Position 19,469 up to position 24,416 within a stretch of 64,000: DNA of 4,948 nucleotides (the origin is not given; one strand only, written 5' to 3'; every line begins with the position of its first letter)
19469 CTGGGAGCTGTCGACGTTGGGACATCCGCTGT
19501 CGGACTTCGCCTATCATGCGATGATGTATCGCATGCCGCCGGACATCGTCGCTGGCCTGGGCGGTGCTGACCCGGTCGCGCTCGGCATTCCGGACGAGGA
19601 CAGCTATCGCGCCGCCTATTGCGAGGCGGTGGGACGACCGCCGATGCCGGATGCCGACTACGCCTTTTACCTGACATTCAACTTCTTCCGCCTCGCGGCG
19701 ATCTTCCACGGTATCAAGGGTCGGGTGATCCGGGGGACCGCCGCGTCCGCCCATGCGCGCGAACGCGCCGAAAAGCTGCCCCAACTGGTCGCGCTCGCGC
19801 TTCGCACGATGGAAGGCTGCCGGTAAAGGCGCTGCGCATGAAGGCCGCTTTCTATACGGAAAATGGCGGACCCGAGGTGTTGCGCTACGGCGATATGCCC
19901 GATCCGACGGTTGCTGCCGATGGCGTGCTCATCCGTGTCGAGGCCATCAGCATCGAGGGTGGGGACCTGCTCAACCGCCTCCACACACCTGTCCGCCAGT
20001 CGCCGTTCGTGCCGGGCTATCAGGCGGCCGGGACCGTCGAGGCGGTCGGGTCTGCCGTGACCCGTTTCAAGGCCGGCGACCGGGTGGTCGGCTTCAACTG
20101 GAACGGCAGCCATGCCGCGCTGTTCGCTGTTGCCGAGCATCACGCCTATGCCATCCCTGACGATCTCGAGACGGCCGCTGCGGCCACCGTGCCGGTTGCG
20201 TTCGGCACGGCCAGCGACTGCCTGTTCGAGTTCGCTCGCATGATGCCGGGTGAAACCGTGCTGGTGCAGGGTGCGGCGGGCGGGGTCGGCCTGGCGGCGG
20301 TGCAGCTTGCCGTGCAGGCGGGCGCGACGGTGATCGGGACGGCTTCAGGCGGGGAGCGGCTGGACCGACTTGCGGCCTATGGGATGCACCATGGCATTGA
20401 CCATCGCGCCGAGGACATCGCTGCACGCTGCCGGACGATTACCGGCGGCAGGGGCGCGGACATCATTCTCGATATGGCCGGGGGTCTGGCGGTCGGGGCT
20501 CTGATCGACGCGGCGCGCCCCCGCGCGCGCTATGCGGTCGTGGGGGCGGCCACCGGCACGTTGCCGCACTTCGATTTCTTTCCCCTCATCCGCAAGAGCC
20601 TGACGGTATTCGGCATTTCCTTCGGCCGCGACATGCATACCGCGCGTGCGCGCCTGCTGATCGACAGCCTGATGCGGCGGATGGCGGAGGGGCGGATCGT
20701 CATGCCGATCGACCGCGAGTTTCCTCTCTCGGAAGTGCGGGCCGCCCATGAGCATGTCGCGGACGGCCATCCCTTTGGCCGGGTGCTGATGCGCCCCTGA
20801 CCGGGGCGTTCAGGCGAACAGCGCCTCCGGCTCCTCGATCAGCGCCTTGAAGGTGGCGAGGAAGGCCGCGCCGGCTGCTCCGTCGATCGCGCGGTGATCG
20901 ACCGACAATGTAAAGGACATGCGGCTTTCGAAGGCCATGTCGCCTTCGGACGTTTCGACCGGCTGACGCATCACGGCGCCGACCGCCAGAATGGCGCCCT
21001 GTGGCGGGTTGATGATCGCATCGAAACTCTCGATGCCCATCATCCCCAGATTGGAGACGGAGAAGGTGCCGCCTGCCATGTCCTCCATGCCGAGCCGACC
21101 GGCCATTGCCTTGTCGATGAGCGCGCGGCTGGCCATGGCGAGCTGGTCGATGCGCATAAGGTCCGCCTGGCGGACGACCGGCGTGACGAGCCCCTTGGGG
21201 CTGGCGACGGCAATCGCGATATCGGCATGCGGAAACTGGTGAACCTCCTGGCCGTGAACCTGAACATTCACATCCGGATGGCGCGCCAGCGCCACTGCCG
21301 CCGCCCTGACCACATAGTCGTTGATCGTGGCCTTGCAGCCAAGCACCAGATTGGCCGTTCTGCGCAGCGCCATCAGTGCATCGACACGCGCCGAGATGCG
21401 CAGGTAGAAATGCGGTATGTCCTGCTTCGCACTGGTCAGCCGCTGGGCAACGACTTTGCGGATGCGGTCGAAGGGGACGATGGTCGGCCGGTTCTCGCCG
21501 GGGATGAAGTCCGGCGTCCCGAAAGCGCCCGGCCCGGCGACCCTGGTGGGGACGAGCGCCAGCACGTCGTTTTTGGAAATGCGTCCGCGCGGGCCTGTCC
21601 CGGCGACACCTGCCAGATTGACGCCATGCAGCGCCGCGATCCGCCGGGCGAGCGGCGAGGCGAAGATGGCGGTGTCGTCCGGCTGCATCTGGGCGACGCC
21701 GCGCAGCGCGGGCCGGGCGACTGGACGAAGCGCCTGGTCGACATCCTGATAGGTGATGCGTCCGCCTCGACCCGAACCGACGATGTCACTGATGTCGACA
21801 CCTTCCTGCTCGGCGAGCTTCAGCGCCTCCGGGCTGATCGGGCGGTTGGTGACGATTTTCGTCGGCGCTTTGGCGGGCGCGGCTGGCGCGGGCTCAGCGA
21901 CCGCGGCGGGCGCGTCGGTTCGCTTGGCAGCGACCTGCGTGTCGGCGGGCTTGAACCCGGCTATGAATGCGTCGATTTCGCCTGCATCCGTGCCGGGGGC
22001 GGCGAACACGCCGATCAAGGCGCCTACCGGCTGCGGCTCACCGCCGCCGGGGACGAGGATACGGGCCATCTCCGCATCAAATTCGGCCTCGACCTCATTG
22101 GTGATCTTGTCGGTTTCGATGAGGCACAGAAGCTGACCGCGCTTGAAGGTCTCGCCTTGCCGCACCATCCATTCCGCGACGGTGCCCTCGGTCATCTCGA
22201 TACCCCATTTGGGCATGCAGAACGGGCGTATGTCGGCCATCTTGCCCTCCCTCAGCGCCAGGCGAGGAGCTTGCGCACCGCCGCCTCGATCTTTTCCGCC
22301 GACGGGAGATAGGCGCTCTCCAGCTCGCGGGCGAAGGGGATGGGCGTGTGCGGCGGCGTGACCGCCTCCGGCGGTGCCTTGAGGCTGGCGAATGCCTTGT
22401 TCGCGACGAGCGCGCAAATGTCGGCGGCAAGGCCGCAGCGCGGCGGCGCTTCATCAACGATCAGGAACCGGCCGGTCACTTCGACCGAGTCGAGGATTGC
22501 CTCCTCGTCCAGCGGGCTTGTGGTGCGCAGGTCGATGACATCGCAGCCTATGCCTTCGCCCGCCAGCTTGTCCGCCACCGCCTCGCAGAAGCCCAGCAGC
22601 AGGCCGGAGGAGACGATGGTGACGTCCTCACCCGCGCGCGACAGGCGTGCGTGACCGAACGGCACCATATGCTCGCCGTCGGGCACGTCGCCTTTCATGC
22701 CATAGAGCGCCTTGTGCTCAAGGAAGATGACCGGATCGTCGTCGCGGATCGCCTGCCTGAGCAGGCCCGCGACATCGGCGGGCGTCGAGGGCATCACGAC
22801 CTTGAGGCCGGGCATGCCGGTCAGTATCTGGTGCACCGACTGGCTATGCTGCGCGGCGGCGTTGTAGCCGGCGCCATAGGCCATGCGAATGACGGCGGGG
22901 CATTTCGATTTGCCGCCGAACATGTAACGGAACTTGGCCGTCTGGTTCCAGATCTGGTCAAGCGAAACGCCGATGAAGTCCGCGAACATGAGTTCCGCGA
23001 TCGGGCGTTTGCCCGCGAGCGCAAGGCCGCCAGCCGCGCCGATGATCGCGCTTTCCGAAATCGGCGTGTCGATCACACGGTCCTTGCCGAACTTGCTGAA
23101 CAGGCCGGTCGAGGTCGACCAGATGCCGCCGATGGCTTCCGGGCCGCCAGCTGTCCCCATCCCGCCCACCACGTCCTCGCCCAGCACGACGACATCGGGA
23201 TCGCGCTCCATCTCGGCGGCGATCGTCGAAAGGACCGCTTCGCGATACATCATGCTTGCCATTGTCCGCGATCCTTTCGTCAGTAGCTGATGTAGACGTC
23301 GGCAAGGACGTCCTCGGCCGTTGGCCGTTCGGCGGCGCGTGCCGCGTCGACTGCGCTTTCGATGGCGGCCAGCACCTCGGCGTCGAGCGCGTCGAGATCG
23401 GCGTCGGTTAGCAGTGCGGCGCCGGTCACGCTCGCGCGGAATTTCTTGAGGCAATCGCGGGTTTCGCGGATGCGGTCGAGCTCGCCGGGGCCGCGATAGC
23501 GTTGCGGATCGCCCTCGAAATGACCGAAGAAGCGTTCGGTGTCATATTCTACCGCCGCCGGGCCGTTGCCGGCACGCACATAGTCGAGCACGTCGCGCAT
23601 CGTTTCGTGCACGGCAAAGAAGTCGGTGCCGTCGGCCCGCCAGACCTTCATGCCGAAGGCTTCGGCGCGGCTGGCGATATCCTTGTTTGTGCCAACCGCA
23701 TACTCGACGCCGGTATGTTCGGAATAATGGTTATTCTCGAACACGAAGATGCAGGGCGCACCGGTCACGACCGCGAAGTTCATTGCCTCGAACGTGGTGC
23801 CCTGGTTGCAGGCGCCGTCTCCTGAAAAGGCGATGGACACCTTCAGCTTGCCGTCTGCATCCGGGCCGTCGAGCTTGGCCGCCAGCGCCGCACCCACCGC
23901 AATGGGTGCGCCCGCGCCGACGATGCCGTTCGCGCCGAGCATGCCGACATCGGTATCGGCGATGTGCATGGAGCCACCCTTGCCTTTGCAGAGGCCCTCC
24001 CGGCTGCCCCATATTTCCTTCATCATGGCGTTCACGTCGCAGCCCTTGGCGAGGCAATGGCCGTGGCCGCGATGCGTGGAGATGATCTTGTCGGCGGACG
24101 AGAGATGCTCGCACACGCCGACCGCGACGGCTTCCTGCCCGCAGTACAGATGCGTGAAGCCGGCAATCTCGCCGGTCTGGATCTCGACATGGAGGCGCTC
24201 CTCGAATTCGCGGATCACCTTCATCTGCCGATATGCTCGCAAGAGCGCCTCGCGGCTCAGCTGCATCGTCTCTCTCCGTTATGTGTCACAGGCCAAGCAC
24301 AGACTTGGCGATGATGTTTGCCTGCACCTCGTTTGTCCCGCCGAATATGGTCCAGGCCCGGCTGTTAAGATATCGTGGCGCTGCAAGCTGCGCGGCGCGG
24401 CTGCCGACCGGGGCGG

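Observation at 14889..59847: Shared lux-box-like motif at almost every promoter of the catabolic region: a candidate LuxR-solo regulon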

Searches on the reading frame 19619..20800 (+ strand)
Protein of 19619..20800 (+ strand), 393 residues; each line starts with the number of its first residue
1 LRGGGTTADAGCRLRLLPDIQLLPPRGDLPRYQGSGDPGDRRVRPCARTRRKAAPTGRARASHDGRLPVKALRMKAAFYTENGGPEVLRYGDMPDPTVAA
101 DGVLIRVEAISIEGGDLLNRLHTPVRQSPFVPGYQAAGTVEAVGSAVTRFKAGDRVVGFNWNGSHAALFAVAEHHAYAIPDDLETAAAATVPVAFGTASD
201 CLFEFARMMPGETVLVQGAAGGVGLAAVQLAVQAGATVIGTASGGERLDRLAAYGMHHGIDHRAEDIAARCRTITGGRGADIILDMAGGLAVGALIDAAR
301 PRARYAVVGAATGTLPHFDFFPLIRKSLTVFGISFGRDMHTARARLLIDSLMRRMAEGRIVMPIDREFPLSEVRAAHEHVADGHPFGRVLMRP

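Call 6: search_protein_families(library=pfam, proteins=[window:19619-20800:+])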
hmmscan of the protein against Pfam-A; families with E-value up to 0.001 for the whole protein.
window:19619-20800:+ (393 aa): 3 families
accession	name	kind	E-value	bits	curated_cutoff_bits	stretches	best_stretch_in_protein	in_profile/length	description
PF00107.32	ADH_zinc_N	-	1.1e-26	93.7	31.8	1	222-339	1-117/129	Zinc-binding dehydrogenase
PF13602.12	ADH_zinc_N_2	-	3.5e-16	60.8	27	1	255-389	2-132/134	Zinc-binding dehydrogenase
PF08240.17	ADH_N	-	2.3e-13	50.7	23.5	1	101-170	3-93/104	Alcohol dehydrogenase GroES-like domain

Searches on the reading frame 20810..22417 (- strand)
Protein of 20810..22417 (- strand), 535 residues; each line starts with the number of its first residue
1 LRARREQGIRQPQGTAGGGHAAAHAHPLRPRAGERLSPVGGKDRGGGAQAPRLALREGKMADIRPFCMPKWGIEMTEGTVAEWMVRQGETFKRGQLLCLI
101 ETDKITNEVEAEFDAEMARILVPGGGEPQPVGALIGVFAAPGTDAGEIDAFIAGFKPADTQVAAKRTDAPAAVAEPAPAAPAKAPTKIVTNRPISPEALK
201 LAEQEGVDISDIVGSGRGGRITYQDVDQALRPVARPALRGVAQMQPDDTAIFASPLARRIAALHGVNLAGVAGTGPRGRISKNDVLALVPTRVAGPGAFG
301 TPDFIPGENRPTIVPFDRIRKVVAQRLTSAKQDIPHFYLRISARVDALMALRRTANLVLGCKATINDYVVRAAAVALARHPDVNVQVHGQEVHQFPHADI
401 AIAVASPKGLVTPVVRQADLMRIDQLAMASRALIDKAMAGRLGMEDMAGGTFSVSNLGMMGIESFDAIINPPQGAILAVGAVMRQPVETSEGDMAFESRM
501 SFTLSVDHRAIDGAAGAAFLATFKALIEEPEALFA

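Call 6: search_protein_families(library=pfam, proteins=[window:20810-22417:-])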
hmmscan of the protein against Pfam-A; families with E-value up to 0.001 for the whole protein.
window:20810-22417:- (535 aa): 3 families
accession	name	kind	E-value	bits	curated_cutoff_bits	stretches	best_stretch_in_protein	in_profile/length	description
PF00198.28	2-oxoacid_dh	-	9.8e-74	248.1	23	1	311-534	4-231/232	2-oxoacid dehydrogenases acyltransferase (catalytic domain)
PF02817.22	E3_binding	-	1.1e-26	93.1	23.7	2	251-286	1-36/36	e3 binding domain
PF00364.28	Biotin_lipoyl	-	8.4e-12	45.2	22.1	1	66-125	3-61/73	Biotin-requiring enzyme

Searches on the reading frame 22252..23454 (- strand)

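Call 6: search_protein_families(library=pfam, proteins=[window:22252-23454:-])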
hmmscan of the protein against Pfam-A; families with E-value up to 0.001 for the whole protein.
window:22252-23454:- (400 aa): 2 families
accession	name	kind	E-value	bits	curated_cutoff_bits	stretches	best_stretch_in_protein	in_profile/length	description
PF02779.29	Transket_pyr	-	6.3e-43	146.9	27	1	67-252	2-173/174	Transketolase, pyrimidine binding domain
PF02780.25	Transketolase_C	-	3.5e-35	121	25.9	1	267-389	1-124/124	Transketolase, C-terminal domain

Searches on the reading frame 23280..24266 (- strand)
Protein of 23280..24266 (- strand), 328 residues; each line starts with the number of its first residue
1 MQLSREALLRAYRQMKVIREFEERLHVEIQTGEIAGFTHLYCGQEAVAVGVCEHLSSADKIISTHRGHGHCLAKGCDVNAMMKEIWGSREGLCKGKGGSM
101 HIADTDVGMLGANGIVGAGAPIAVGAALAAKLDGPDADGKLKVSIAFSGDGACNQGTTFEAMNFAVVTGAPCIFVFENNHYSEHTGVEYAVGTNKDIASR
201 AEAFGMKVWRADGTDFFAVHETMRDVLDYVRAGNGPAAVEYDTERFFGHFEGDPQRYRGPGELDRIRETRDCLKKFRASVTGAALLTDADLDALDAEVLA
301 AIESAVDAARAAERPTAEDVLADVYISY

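Call 7: search_protein_families(library=pfam, proteins=[window:23280-24266:-])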
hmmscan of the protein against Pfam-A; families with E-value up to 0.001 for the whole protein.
window:23280-24266:- (328 aa): 4 families
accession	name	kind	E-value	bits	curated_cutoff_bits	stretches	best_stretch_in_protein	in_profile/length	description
PF00676.26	E1_dh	-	5.3e-76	255.9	22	1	13-317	1-299/300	Dehydrogenase E1 component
PF02775.26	TPP_enzyme_C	-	6.4e-07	29.7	21.9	1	112-240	26-150/151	Thiamine pyrophosphate enzyme, C-terminal TPP binding domain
PF13292.11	DXP_synthase_N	-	0.00021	21.1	21.2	1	122-187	119-179/274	1-deoxy-D-xylulose-5-phosphate synthase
PF00456.26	Transketolase_N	-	0.00026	20.5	22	1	104-223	108-226/334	Transketolase, thiamine diphosphate binding domain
